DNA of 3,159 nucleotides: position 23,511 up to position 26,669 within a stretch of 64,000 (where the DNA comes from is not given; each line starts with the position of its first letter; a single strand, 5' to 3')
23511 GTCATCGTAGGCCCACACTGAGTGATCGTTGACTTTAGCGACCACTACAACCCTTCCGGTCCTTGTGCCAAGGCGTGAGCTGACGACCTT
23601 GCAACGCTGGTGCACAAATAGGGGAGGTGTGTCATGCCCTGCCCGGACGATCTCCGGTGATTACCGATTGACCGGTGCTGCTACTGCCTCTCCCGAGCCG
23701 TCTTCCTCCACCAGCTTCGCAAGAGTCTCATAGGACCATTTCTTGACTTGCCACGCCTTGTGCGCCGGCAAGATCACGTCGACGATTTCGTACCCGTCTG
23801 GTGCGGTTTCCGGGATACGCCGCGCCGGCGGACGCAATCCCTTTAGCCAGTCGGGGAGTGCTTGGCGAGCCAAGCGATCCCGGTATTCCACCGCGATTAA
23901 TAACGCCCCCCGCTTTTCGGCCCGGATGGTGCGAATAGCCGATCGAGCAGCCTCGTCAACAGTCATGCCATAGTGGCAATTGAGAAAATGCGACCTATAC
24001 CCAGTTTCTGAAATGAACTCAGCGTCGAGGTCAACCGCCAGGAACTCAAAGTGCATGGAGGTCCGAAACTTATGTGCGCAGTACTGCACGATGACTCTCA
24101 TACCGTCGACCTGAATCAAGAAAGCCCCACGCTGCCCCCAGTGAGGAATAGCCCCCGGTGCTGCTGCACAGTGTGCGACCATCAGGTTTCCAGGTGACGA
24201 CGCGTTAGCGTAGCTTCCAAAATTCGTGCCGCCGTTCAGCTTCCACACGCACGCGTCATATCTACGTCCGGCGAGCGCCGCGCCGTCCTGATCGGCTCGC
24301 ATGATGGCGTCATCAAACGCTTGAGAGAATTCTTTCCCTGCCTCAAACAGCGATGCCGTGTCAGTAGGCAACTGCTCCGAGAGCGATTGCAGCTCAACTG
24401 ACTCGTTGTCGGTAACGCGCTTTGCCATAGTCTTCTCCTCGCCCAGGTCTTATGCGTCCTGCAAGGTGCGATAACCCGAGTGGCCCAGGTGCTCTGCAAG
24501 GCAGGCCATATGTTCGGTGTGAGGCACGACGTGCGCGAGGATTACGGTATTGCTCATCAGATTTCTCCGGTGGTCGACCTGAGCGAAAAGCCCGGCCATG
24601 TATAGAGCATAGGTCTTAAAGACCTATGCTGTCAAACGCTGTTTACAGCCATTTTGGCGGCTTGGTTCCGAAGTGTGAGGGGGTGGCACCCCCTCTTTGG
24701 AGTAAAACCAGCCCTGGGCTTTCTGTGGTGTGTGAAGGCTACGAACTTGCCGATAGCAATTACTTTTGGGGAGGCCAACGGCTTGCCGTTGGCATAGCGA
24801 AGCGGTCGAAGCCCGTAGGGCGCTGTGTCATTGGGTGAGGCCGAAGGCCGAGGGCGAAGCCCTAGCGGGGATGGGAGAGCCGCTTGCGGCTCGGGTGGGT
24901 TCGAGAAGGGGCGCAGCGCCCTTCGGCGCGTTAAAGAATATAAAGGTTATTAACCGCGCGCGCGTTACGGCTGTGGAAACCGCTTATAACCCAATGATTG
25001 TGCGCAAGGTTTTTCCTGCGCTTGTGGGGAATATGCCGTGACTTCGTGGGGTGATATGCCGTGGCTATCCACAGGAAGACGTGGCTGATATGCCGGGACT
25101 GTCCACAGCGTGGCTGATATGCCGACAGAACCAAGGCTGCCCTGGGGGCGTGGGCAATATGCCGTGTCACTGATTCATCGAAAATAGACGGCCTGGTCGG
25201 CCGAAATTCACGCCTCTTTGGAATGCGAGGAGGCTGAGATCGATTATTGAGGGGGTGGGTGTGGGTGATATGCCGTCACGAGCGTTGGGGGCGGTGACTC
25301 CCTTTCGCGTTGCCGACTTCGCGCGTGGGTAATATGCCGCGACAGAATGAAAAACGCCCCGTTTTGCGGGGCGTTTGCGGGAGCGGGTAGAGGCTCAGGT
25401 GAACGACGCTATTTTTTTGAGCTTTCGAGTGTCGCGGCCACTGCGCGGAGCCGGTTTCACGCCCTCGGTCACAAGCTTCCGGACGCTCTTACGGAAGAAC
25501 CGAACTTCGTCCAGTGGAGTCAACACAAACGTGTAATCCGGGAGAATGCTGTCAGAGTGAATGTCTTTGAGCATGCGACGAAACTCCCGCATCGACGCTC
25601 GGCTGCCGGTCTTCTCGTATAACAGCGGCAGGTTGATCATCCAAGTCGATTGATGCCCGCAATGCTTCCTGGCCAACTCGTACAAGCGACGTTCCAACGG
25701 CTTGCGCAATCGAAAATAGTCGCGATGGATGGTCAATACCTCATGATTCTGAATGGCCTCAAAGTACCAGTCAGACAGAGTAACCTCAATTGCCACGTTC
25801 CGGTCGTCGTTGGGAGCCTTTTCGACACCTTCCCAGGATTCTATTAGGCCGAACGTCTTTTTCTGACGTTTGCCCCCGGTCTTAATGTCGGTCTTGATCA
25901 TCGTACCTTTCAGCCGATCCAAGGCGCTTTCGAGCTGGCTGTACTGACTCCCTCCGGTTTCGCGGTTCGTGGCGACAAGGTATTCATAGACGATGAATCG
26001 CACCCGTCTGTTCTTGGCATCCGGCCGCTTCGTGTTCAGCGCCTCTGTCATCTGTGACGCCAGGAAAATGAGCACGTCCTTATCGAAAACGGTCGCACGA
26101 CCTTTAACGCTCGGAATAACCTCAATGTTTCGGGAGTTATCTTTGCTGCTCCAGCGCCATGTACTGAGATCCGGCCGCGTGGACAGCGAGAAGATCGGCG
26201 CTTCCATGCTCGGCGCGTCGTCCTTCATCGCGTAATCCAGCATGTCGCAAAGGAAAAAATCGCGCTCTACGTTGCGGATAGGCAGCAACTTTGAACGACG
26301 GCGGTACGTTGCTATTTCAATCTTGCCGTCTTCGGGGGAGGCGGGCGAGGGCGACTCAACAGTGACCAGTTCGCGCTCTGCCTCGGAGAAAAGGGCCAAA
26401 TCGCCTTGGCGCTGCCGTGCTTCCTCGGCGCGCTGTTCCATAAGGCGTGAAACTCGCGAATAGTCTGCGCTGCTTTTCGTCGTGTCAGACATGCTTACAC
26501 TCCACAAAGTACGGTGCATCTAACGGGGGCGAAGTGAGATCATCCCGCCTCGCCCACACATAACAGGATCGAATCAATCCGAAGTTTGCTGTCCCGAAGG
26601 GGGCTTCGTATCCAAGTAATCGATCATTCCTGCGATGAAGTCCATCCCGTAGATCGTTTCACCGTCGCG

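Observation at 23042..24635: New 19-bp palindromic operator shared by two consensus promoters in the klc/kle-like region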

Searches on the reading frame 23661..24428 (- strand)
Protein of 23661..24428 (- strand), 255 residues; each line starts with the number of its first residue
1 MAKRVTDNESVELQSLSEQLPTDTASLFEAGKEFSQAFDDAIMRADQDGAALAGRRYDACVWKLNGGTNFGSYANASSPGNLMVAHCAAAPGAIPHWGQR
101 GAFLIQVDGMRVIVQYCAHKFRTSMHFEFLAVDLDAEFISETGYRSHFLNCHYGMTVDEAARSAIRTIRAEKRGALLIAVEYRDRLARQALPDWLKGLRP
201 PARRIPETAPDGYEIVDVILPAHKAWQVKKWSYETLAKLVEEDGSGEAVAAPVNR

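Call 5: search_protein_families(library=pfam, proteins=[window:23661-24428:-], max_evalue=0.1)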
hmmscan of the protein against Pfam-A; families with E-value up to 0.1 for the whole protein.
window:23661-24428:- (255 aa): 2 families
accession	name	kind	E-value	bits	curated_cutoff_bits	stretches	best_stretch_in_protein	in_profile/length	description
PF16509.11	KORA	-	0.019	15.6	26.7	1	207-230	61-84/84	TrfB plasmid transcriptional repressor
PF08007.18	JmjC_2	-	0.028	14.4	22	0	90-112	35-57/127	JmjC domain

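Call 6: search_protein_families(library=ncbifam, proteins=[window:23661-24428:-], max_evalue=0.1)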
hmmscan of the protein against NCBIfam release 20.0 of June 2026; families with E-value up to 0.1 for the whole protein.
window:23661-24428:- (255 aa): 1 family
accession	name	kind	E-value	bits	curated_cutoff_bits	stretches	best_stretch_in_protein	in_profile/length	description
NF010465.0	PRK13890.1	equivalog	3.7e-07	30.3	96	1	203-241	81-119/121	conjugal transfer protein TrbA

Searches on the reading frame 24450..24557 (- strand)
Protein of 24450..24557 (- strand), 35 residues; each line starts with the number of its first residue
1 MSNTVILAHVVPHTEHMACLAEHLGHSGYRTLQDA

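Call 5: search_protein_families(library=pfam, proteins=[window:24450-24557:-], max_evalue=0.1)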
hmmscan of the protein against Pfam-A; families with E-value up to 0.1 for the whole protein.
window:24450-24557:- (35 aa): 0 families

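Call 6: search_protein_families(library=ncbifam, proteins=[window:24450-24557:-], max_evalue=0.1)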
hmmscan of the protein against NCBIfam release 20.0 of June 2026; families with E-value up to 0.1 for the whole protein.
window:24450-24557:- (35 aa): 0 families

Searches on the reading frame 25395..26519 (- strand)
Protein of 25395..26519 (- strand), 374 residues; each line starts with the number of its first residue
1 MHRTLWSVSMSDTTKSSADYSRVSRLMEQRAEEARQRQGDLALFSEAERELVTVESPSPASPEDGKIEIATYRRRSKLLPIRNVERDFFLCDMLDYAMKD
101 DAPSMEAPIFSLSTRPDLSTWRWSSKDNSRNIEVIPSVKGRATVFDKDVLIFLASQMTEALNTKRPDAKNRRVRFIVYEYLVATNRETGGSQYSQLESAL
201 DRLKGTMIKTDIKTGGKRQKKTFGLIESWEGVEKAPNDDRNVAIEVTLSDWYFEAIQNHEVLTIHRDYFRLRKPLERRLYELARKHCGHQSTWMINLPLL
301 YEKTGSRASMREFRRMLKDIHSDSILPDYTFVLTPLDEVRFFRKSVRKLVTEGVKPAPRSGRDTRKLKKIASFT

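Call 5: search_protein_families(library=pfam, proteins=[window:25395-26519:-], max_evalue=0.1)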
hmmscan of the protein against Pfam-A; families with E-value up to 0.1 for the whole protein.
window:25395-26519:- (374 aa): 2 families
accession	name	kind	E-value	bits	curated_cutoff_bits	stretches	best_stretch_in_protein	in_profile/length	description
PF10134.15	RPA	-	1.5e-83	280.3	27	1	99-330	1-227/228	Replication initiator protein A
PF01051.27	Rep3_N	-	0.00092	20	22.4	1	137-282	10-139/141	Initiator Replication protein, WH1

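Call 6: search_protein_families(library=ncbifam, proteins=[window:25395-26519:-], max_evalue=0.1)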
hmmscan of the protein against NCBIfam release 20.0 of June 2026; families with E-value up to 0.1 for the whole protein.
window:25395-26519:- (374 aa): 1 family
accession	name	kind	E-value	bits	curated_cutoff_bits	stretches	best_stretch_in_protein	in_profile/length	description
TIGR03744.1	traC_PFL_4706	equivalog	0.031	12.1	520.6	1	167-220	146-200/892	conjugative transfer ATPase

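Call 8: search_dna_similar(query=window:25395-26519:-, collection=plasmids, mode=protein, max_rows=25)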
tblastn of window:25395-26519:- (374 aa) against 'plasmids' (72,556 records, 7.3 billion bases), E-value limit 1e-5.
Records with a match: 1196; places in all: 1323; records where one place covers at least 80% of the query: 97.
Best place of each record, by identity: 60-80% 1; <60% 1195.
By first word of the organism name: Pseudomonas 107; Sphingobium 93; Phaeobacter 74; Sphingomonas 55; Arsenophonus 45; Klebsiella 40; Citrobacter 38; Paracoccus 36; Sulfitobacter 24; Xanthomonas 24; and 170 more.
By predicted mobility (MOB-suite, as given by PLSDB): non-mobilizable 545; conjugative 388; mobilizable 263.
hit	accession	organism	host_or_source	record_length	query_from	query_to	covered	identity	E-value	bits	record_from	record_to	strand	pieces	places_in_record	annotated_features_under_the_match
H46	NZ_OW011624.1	Thauera humireducens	-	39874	27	350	87%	56.3%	5e-111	363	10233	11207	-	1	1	replication initiator protein A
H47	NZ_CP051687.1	Massilia forsythiae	cell culture,Flower of Forsythia koreana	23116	58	351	79%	60.3%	1e-116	379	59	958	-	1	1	replication initiator protein A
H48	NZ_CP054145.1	Deefgea piscis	Odontobutis platycephala,Mono-bacterial ...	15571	23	342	86%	52.8%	7e-99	328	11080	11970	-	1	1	replication initiator protein A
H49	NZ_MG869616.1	Polaromonas sp. E19S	Ecology Glacier, King George Island, ...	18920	78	350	73%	59.3%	7e-107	351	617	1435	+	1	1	replication initiator protein A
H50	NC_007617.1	Nitrosospira multiformis ATCC 25196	-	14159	73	351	75%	57.8%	9e-104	342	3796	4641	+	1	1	replication initiator protein A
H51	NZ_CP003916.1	Advenella mimigardefordensis DPN7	-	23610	78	355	74%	56.3%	1e-101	336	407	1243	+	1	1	replication initiator protein A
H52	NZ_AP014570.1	Serpentinimonas maccroryi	-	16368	78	349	73%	53.8%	5e-86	291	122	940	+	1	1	replication initiator protein A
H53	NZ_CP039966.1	Pseudorhodobacter turbinis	single bacterial isolate,Turban shell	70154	75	356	75%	50.0%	7e-77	265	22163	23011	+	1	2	replication initiator protein A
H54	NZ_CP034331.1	Tabrizicola piscis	Tanakia koreensis,mono bacterial isolate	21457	75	356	75%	49.7%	2e-73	255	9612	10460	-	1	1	replication initiator protein A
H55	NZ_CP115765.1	Paracoccus sp. SCSIO 75233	cell culture,sediment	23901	75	351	74%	50.5%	4e-73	254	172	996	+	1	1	replication initiator protein A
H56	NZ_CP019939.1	Ketogulonicigenium robustum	cell culture,soil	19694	75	365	78%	47.8%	3e-72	251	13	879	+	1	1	replication initiator protein A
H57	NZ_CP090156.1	Roseivivax marinus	Bathymodiolus marisindicus,single cell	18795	73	358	76%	48.6%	1e-71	250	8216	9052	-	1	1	replication initiator protein A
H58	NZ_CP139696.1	Limimaricola variabilis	Bacterial Culture,hydrothermal vent ...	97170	76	358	76%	49.1%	1e-69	244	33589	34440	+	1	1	replication initiator protein A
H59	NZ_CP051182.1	Thalassovita gelatinovora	cell culture,IAM12617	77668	74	356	76%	49.1%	1e-75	261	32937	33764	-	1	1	replication initiator protein A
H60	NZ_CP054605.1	Pseudosulfitobacter pseudonitzschiae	surface sea water,shallow sea, symbosis ...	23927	75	351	74%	50.2%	7e-73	253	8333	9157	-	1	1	replication initiator protein A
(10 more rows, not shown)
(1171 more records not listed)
